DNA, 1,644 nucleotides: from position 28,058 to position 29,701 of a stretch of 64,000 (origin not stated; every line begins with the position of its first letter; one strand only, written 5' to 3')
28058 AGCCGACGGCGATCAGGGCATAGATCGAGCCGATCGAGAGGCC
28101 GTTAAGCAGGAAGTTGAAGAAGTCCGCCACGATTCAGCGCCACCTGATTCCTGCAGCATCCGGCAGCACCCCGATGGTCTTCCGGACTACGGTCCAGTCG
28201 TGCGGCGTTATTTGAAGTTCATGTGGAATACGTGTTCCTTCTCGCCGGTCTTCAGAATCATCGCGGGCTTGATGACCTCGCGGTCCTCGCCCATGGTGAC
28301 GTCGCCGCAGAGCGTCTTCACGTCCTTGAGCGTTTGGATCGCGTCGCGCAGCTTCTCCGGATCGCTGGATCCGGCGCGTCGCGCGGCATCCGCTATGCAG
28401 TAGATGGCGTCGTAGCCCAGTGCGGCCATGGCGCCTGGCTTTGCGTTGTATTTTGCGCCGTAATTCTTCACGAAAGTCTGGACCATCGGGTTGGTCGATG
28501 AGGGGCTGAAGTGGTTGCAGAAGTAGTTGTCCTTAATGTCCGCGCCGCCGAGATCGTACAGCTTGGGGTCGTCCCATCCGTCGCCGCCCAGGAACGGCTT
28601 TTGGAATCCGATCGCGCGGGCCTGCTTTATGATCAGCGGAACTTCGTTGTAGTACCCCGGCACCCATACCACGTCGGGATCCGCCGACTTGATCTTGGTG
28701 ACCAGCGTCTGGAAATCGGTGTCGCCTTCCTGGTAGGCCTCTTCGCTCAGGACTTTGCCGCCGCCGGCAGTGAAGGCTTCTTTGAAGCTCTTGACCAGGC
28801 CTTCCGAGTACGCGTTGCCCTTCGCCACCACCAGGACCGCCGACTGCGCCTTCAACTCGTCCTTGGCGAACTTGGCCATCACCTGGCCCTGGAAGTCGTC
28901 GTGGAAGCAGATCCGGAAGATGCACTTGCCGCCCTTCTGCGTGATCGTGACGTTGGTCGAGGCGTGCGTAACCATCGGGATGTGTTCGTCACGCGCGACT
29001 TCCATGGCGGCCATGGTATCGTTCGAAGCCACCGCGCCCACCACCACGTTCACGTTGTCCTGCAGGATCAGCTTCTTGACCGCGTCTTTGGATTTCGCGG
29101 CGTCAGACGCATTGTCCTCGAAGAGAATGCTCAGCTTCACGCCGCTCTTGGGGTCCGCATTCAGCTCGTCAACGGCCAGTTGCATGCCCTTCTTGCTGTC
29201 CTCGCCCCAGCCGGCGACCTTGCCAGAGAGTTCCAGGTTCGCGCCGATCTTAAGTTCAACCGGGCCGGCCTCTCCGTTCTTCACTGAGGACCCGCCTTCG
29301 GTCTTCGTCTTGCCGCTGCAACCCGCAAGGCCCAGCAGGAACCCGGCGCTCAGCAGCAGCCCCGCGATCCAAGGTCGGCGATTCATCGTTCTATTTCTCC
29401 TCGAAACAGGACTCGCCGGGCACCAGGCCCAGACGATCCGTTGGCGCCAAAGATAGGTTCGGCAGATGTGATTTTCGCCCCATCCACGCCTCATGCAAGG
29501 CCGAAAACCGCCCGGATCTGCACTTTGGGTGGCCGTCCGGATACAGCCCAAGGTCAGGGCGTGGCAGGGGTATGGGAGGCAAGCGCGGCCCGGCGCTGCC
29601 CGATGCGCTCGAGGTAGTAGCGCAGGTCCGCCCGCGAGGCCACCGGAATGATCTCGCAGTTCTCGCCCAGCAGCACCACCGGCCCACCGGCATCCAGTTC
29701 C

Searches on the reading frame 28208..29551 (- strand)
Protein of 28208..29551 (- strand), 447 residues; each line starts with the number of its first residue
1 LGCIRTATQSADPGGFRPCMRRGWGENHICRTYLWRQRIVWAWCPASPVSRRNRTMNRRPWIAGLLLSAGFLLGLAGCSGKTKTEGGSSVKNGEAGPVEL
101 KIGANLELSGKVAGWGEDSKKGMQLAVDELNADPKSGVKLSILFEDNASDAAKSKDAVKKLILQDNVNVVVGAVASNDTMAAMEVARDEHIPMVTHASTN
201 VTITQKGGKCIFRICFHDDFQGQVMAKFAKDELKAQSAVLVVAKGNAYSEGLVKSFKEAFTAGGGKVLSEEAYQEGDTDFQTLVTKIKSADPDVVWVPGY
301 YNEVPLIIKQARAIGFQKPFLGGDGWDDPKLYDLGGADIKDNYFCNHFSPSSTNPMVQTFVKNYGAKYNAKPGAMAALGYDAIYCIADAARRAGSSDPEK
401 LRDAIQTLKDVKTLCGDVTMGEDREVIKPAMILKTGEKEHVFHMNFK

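Call 64: search_protein_families(library=pfam, proteins=[window:28208-29551:-], max_evalue=0.00001)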
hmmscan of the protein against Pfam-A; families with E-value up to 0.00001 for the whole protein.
window:28208-29551:- (447 aa): 4 families
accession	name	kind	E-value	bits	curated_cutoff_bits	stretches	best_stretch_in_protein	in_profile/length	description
PF13458.12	Peripla_BP_6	-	5.3e-64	217.5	31.7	1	100-434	2-337/343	Periplasmic binding protein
PF01094.35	ANF_receptor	-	2.9e-27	96.1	25.4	1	121-427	4-341/353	Receptor family ligand binding region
PF13433.12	Peripla_BP_5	-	1.6e-19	70.7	27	1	101-434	2-335/363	Periplasmic binding protein domain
PF13407.12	Peripla_BP_4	-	2e-09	37.8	35.1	1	114-302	11-194/258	Periplasmic binding protein domain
